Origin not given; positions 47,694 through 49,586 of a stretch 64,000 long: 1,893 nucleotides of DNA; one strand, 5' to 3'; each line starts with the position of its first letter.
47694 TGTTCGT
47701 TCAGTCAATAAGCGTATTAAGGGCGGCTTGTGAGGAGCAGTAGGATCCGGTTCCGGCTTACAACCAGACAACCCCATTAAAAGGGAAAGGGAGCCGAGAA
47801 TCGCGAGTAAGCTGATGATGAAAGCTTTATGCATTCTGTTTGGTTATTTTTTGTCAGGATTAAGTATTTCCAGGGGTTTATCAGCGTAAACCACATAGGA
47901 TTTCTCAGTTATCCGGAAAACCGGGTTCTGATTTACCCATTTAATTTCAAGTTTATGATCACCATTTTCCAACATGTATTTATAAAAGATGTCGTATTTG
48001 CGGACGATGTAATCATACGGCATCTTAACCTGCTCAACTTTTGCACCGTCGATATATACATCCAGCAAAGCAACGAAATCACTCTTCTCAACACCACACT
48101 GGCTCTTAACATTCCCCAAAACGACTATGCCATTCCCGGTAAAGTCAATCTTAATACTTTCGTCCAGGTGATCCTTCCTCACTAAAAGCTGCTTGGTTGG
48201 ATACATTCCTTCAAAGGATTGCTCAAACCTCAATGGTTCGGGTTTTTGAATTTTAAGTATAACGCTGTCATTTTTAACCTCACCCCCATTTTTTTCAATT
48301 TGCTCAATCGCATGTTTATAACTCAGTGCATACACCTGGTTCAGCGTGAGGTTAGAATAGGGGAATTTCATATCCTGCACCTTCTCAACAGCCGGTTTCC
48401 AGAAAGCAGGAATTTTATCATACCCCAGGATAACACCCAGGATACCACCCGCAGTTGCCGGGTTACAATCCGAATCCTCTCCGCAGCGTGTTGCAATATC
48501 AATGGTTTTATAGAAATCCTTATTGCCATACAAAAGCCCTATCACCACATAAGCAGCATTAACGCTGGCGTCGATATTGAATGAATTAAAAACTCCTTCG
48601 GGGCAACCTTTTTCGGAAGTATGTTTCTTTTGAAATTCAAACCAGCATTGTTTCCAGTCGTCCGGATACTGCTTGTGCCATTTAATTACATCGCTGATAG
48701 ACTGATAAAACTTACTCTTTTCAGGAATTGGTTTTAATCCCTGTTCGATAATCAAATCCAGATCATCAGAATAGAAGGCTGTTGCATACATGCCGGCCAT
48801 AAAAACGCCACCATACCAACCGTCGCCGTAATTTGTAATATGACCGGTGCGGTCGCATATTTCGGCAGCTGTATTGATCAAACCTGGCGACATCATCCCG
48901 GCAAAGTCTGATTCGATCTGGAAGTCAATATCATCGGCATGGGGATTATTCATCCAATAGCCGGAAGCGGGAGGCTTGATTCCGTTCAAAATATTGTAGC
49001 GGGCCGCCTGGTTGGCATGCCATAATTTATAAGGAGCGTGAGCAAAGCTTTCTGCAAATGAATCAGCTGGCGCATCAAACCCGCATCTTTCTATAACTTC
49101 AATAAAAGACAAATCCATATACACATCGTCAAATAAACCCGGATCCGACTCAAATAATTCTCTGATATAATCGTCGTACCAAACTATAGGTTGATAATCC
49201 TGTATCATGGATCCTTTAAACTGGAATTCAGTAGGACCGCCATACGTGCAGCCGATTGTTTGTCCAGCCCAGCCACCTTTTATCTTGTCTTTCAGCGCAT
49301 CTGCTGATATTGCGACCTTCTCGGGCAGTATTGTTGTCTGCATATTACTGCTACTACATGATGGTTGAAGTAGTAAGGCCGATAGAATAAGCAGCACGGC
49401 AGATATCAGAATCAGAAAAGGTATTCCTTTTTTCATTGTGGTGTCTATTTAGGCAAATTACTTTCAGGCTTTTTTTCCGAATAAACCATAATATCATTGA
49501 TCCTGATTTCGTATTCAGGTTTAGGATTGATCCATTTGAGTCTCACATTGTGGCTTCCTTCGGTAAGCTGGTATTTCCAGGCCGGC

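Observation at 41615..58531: PUL-like operon whose only candidate glycan-cleaving enzymes are three exported ADP-ribosylglycohydrolase-fold proteins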

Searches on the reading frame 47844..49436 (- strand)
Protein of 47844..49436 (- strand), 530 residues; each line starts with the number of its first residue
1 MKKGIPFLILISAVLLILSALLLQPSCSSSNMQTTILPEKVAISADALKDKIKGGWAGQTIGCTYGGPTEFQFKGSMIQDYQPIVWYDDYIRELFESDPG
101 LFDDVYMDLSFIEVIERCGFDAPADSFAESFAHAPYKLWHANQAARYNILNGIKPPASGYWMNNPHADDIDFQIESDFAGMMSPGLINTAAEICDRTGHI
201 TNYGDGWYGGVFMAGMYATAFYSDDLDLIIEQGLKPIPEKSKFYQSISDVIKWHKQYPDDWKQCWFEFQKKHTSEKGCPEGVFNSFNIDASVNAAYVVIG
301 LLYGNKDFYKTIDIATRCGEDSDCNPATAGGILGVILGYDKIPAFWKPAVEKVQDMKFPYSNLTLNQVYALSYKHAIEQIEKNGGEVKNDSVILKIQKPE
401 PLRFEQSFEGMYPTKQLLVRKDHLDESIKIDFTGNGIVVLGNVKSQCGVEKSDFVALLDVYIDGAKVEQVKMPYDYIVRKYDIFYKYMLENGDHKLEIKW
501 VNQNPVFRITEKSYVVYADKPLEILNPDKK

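Call 3: search_protein_families(library=pfam, proteins=[window:47844-49436:-], max_evalue=0.01)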
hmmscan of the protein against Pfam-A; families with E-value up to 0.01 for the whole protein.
window:47844-49436:- (530 aa): 1 family
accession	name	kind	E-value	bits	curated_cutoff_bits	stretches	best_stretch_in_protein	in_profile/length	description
PF03747.19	ADP_ribosyl_GH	-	1.2e-41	143.7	26.2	1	54-344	1-286/287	ADP-ribosylglycohydrolase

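Call 9: search_solved_structures(query=window:47844-49436:-, max_evalue=0.001, show_alignments=2)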
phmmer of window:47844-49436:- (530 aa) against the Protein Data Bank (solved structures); distinct sequences matched with E-value up to 0.001: 0.

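Call 11: find_homologous_proteins(query=window:47844-49436:-, max_evalue=0.00001)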
Query window:47844-49436:- (530 aa): 7996 proteins with E <= 0.00001 among 8000 candidates; the best 120 are listed.
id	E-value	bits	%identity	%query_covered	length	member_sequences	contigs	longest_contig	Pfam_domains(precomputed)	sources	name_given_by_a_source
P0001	0.0e+0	1123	89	100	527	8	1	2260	PF03747.20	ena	-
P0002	0.0e+0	1114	88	100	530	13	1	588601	PF03747.20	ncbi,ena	-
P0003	0.0e+0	1062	83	100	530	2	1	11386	PF03747.20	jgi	-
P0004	0.0e+0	1053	82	100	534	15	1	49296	PF03747.20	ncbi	-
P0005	0.0e+0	1053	84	99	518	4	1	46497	PF03747.20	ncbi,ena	-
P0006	0.0e+0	1051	84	100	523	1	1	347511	PF03747.20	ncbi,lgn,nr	ncbi:MAG: ADP-ribosylglycohydrolase family protein [Bacteroidetes bacterium]|nr:ADP-ribosylglycohydr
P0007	0.0e+0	1042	82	100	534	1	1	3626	PF03747.20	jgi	-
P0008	0.0e+0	1038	85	97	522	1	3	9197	PF03747.20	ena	-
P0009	0.0e+0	1036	85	97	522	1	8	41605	PF03747.20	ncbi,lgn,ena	-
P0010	0.0e+0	1023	83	95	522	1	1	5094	PF03747.20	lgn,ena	-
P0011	0.0e+0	1013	82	95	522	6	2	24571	PF03747.20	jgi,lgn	-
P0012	0.0e+0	1012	85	94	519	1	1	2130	PF03747.20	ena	-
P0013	3.2e-297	1005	80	98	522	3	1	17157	PF03747.20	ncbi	-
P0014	4.1e-293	991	78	97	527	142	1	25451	PF03747.20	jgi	jgi:hypothetical protein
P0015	2.6e-292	989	78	100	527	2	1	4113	PF03747.20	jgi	-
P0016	4.0e-292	988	78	100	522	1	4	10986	PF03747.20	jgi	jgi:ADP-ribosylglycohydrolase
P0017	8.9e-292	987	78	100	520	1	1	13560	PF03747.20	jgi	jgi:ADP-ribosylglycohydrolase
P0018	1.7e-291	986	78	98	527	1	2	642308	PF03747.20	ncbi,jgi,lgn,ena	ncbi:MAG: ADP-ribosylglycohydrolase family protein [Bacteroidales bacterium]|jgi:hypothetical protei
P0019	2.2e-291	985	78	100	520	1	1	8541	PF03747.20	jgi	jgi:ADP-ribosylglycohydrolase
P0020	2.4e-291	985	81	95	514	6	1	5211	PF03747.20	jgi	-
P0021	4.5e-291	984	79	95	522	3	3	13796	PF03747.20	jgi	jgi:hypothetical protein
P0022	7.8e-291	984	78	100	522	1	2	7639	PF03747.20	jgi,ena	jgi:ADP-ribosylglycohydrolase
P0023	1.1e-289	980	79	95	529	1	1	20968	PF03747.20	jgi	jgi:hypothetical protein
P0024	1.3e-288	976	77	100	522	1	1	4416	PF03747.20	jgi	jgi:hypothetical protein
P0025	1.6e-288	976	77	98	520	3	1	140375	PF03747.20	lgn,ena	-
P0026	3.2e-287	972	75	98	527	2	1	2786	PF03747.20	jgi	jgi:hypothetical protein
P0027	3.0e-286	968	77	95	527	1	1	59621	PF03747.20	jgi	jgi:hypothetical protein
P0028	5.0e-286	968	78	98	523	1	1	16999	PF03747.20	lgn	-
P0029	7.8e-286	967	76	99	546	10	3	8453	PF03747.20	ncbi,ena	-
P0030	1.2e-285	966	74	98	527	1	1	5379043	PF03747.20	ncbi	-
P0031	1.1e-284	963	78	94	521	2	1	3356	PF03747.20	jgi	-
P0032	4.0e-284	961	77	95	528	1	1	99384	PF03747.20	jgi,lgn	jgi:hypothetical protein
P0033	4.4e-284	961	76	100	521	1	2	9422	PF03747.20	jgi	-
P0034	9.4e-284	960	78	95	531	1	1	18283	PF03747.20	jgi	jgi:hypothetical protein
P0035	4.0e-283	958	75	99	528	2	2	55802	PF03747.20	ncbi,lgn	ncbi:MAG: ADP-ribosylglycohydrolase family protein [Bacteroidota bacterium]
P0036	8.8e-283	957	75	97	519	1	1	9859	PF03747.20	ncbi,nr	ncbi:MAG: ADP-ribosylglycohydrolase family protein [Bacteroidota bacterium]|nr:ADP-ribosylglycohydro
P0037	1.2e-282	957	77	95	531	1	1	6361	PF03747.20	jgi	jgi:hypothetical protein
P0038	7.3e-282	954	76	98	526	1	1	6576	PF03747.20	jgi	jgi:hypothetical protein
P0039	2.5e-281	952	76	98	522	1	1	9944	PF03747.20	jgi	jgi:hypothetical protein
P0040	2.5e-281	952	76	96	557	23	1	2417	PF03747.20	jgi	-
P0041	1.0e-280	950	76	93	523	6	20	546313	PF03747.20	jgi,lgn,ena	jgi:hypothetical protein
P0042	2.5e-280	949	76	95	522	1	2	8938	PF03747.20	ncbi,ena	-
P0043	5.8e-280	948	75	98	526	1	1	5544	PF03747.20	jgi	jgi:hypothetical protein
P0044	9.2e-280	947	77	94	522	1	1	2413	PF03747.20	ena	-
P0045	1.5e-279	946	75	98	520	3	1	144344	PF03747.20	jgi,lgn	jgi:hypothetical protein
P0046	2.4e-279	946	73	99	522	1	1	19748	PF03747.20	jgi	jgi:hypothetical protein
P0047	1.7e-278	943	75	96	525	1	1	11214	PF03747.20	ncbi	-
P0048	1.7e-278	943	74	99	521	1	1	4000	PF03747.20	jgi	jgi:hypothetical protein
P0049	4.6e-278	941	77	95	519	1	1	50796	PF03747.20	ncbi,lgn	ncbi:MAG: ADP-ribosylglycohydrolase family protein [Bacteroidota bacterium]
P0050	8.4e-278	941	77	94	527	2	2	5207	PF03747.20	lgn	-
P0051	9.0e-278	941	76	95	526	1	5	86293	PF03747.20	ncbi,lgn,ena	-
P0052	2.0e-277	939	76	96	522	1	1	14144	PF03747.20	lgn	-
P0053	7.7e-277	937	76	98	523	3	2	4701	PF03747.20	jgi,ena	-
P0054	1.1e-276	937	74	98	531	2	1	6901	PF03747.20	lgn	-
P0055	1.2e-276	937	72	100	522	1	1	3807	PF03747.20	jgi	jgi:hypothetical protein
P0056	1.7e-276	936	75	96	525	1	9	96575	PF03747.20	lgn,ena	-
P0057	2.3e-276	936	74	97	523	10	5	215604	PF03747.20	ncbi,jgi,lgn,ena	-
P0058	2.4e-276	936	74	97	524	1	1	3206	PF03747.20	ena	-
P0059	2.9e-276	936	73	96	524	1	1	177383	PF03747.20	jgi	jgi:ADP-ribosylglycohydrolase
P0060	3.3e-276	935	74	98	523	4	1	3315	PF03747.20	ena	-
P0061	3.5e-276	935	75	98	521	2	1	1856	PF03747.20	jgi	jgi:hypothetical protein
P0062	4.2e-276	935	74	96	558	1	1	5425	PF03747.20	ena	-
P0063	4.5e-276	935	75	97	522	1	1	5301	PF03747.20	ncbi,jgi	-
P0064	5.2e-275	931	76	95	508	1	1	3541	PF03747.20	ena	-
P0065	1.7e-274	930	74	96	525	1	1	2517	PF03747.20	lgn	-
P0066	2.5e-274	929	75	95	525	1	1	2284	PF03747.20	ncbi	-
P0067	3.3e-274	929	76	95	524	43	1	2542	PF03747.20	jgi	-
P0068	3.5e-274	929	73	98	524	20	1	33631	PF03747.20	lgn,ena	-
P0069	3.9e-274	929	75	95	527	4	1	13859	PF03747.20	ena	-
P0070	6.2e-274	928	74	98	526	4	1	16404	PF03747.20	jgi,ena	-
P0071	1.2e-273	927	73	99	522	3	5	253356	PF03747.20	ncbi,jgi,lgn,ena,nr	ncbi:MAG TPA: ADP-ribosylglycohydrolase family protein [Bacteroidales bacterium]|nr:ADP-ribosylglyco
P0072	1.3e-273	927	74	98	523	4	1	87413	PF03747.20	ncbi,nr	ncbi:MAG: ADP-ribosylglycohydrolase family protein [Bacteroidales bacterium]|nr:ADP-ribosylglycohydr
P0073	4.7e-273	925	72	96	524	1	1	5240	PF03747.20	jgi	jgi:hypothetical protein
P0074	5.6e-273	925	73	99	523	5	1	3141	PF03747.20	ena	-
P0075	1.0e-272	924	76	93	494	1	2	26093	PF03747.20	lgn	-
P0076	1.9e-272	923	74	97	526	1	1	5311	PF03747.20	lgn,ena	-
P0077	4.2e-272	922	74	95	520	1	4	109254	PF03747.20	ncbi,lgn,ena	-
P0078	7.2e-272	921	75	95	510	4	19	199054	PF03747.20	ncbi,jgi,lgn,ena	-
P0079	1.1e-271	920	73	97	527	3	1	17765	PF03747.20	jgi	-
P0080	1.5e-271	920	74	98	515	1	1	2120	PF03747.20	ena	-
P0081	1.6e-271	920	74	97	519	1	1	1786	PF03747.20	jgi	-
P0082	2.5e-271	919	73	98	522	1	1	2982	PF03747.20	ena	-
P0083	2.9e-271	919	71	98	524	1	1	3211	PF03747.20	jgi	jgi:hypothetical protein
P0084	3.2e-271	919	75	94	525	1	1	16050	PF03747.20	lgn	-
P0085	3.6e-271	919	75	95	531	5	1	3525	PF03747.20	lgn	-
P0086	6.6e-271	918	73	97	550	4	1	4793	PF03747.20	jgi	jgi:hypothetical protein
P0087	2.1e-270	916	74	95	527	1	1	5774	PF03747.20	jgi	jgi:hypothetical protein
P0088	2.8e-270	916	72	98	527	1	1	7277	PF03747.20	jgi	jgi:hypothetical protein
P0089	6.1e-270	915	75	93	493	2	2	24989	PF03747.20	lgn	-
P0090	2.2e-269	913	73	96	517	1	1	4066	PF03747.20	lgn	-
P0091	2.8e-269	912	72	99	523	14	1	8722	PF03747.20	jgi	-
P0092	4.4e-269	912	73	96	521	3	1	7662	PF03747.20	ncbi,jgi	jgi:hypothetical protein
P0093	5.6e-269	911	72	98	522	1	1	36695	PF03747.20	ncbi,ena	-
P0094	2.3e-268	909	74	96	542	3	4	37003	PF03747.20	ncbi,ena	-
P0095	2.9e-268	909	75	93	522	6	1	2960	PF03747.20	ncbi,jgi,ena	jgi:hypothetical protein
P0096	3.7e-268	909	72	97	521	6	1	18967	PF03747.20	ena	-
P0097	5.4e-268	908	71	97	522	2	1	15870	PF03747.20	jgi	-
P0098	6.6e-268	908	74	95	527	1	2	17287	PF03747.20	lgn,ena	-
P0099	3.4e-267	906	73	96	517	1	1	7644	PF03747.20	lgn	-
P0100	8.6e-267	904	71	98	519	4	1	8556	PF03747.20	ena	-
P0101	1.4e-266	904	73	96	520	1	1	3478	PF03747.20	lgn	-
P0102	2.1e-266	903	71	97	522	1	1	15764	PF03747.20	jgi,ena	jgi:hypothetical protein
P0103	2.4e-266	903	74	97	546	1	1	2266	PF03747.20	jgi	jgi:hypothetical protein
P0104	2.9e-266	903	71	96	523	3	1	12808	PF03747.20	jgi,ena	-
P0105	3.2e-266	902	71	98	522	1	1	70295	PF03747.20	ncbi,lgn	-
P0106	7.0e-266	901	71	98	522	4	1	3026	PF03747.20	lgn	-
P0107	1.4e-265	900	71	96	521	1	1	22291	PF03747.20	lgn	-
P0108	3.0e-265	899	72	97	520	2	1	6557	PF03747.20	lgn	-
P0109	4.6e-265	899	73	96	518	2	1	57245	PF03747.20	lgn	-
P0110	7.0e-265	898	74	95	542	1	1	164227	PF03747.20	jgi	jgi:hypothetical protein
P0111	2.9e-264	896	71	100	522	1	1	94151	PF03747.20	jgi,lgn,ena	-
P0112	3.2e-263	892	72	96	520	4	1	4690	PF03747.20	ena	-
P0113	4.7e-263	892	68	99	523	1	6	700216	PF03747.20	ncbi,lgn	-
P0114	4.8e-263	892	73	95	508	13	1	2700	PF03747.20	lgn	-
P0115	1.1e-261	887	71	97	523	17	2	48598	PF03747.20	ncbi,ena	-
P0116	2.5e-261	886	69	96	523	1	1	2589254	PF03747.20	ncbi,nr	ncbi:MAG: ADP-ribosylglycohydrolase family protein [Cyclobacteriaceae bacterium]|nr:ADP-ribosylglyco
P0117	2.8e-261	886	72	97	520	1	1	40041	PF03747.20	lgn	-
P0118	1.1e-260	884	71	97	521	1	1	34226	PF03747.20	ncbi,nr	ncbi:MAG: ADP-ribosylglycohydrolase family protein [Lentimicrobium sp.]|nr:ADP-ribosylglycohydrolase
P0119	1.4e-260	884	71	97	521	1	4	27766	PF03747.20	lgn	-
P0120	1.4e-260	884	71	97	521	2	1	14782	PF03747.20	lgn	-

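Call 12: find_related_loci(query=window:47844-49436:-, collection=genome_contigs, flank=10000)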
Query window:47844-49436:- (530 aa) in genome_contigs; peptide patterns used: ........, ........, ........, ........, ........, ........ (x = any residue, [..] = any of these).
177 stretches matched a pattern; 168 encode a relative of the query (tblastn E <= 1e-3); the best 80 are kept; 80 distinct loci.
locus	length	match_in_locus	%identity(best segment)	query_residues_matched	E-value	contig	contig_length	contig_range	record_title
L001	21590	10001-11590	88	1-530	0e+0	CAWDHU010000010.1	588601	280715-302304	MAG: uncultured Bacteroidales bacterium isolate MFD04716.bin.1.37 genome assembly, contig: contig_18373, whole genome sh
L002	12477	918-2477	88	1-527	0e+0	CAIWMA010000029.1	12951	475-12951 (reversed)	MAG: uncultured Bacteroidales bacterium isolate KR4_bin-0449 genome assembly, contig: bin-0449:029/593, whole genome sho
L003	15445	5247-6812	86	1-529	0e+0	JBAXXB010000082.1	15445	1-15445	MAG: Bacteroidota bacterium isolate ELA728 MAG728_82, whole genome shotgun sequence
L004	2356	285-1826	84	14-527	0e+0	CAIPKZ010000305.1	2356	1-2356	MAG: uncultured Prolixibacteraceae bacterium isolate Ja1-D4_bin-665 genome assembly, contig: bin-665:305/500, whole geno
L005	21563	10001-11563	84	2-529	0e+0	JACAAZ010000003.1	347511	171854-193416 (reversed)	MAG: Bacteroidetes bacterium isolate Cfx3-02 MAG02_3, whole genome shotgun sequence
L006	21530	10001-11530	85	14-527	0e+0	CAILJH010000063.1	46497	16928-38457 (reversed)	MAG: uncultured Prolixibacteraceae bacterium isolate MJ-time_bin-5436 genome assembly, contig: bin-5436:063/287, whole g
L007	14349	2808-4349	85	14-527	0e+0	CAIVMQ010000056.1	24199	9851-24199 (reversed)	MAG: uncultured Bacteroidia bacterium isolate Kiruna_bin-09921 genome assembly, contig: bin-09921:056/133, whole genome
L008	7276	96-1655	80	1-527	0e+0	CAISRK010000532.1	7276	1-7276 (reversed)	MAG: uncultured Bacteroidales bacterium isolate Umea1p4_bin-174 genome assembly, contig: bin-174:532/554, whole genome s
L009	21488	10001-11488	85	35-530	0e+0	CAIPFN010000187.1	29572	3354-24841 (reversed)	MAG: uncultured Bacteroidales bacterium isolate MJ-time_bin-7144 genome assembly, contig: bin-7144:187/392, whole genome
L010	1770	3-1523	81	22-528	0e+0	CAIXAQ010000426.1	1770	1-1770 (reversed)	MAG: uncultured Bacteroidales bacterium isolate LJ-5-9m_bin-0023 genome assembly, contig: bin-0023:426/995, whole genome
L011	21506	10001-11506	82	26-527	0e+0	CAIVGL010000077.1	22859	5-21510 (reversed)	MAG: uncultured Bacteroidia bacterium isolate Loclat_bin-10731 genome assembly, contig: bin-10731:077/129, whole genome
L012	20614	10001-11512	80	26-529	0e+0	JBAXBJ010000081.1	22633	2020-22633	MAG: Bacteroidota bacterium isolate ELA164 MAG164_81, whole genome shotgun sequence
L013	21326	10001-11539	79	14-527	0e+0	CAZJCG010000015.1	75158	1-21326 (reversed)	MAG TPA_asm: uncultured Lentimicrobiaceae bacterium isolate SRP167436_co1_356 genome assembly, contig: NODE_339_length_7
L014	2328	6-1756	79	21-528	0e+0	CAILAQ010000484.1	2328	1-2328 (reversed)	MAG: uncultured Bacteroidetes bacterium isolate Kiruna3_bin-0623 genome assembly, contig: bin-0623:484/955, whole genome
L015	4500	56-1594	77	15-527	0e+0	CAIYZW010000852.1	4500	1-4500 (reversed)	MAG: uncultured Bacteroidetes bacterium isolate Ja1_bin-3933 genome assembly, contig: bin-3933:0852/1089, whole genome s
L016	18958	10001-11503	78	27-527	0e+0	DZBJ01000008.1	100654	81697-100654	MAG TPA_asm: Rikenella microfusus isolate SulCav_PC08_66_50_23 SulCav_PC08-66_52_length_100654_cov_15.232388, whole geno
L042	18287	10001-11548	66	9-523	0e+0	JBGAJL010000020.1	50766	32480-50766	MAG: Flavitalea sp. isolate MAG_AAO_H125.50 AAOH125-50_opera_contig_1803, whole genome shotgun sequence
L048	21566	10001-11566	72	1-527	0e+0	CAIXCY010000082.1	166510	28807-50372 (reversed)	MAG: uncultured Bacteroidia bacterium isolate Ki1-1-6m_bin-1232 genome assembly, contig: bin-1232:082/281, whole genome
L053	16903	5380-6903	54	11-523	0e+0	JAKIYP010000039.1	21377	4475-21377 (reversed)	MAG: Bacteroidetes bacterium isolate UR.bin82 UR_contig_6037, whole genome shotgun sequence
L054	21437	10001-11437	57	40-520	0e+0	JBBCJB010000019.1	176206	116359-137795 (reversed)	MAG: Parapedobacter sp. isolate MAG_CPA_15 P10A_000000121630, whole genome shotgun sequence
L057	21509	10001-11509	54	14-518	0e+0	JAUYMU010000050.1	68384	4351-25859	MAG: Bacteroidota bacterium isolate C3_concoct.bin.16 C3_k141_69064, whole genome shotgun sequence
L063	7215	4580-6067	55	26-522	0e+0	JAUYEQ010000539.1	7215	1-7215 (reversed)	MAG: Bacteroidota bacterium isolate C21_concoct.bin.12 C21_k141_378959, whole genome shotgun sequence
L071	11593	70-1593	52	14-522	0e+0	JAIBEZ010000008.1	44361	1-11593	MAG: Prolixibacteraceae bacterium isolate BC_metabat.bin.32 BC_k141_19769, whole genome shotgun sequence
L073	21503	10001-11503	54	12-517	0e+0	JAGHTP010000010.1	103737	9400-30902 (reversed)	MAG: Candidatus Cryptobacteroides aphodequi isolate E3_MB2_98 c_000000141137, whole genome shotgun sequence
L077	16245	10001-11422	54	21-498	0e+0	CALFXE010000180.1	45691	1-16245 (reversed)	MAG TPA_asm: uncultured Paludibacter sp. isolate SRR3901694_bin.109_CONCOCT_v1.1_MAG genome assembly, contig: ERZ778021.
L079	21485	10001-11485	52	14-522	0e+0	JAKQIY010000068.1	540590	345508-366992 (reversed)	MAG: bacterium isolate USDV_maxbin.027 k141_1550511, whole genome shotgun sequence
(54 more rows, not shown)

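Call 17: search_protein_families(library=ncbifam, proteins=[window:47844-49436:-], max_evalue=0.001)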
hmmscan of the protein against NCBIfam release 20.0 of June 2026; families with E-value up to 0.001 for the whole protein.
window:47844-49436:- (530 aa): 1 family
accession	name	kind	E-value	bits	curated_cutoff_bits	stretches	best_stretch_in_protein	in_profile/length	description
NF041672.1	ADPriboarghdlase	equivalog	0.00039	19.3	490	0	305-351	297-343/361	ADP-ribosylarginine hydrolase Tri1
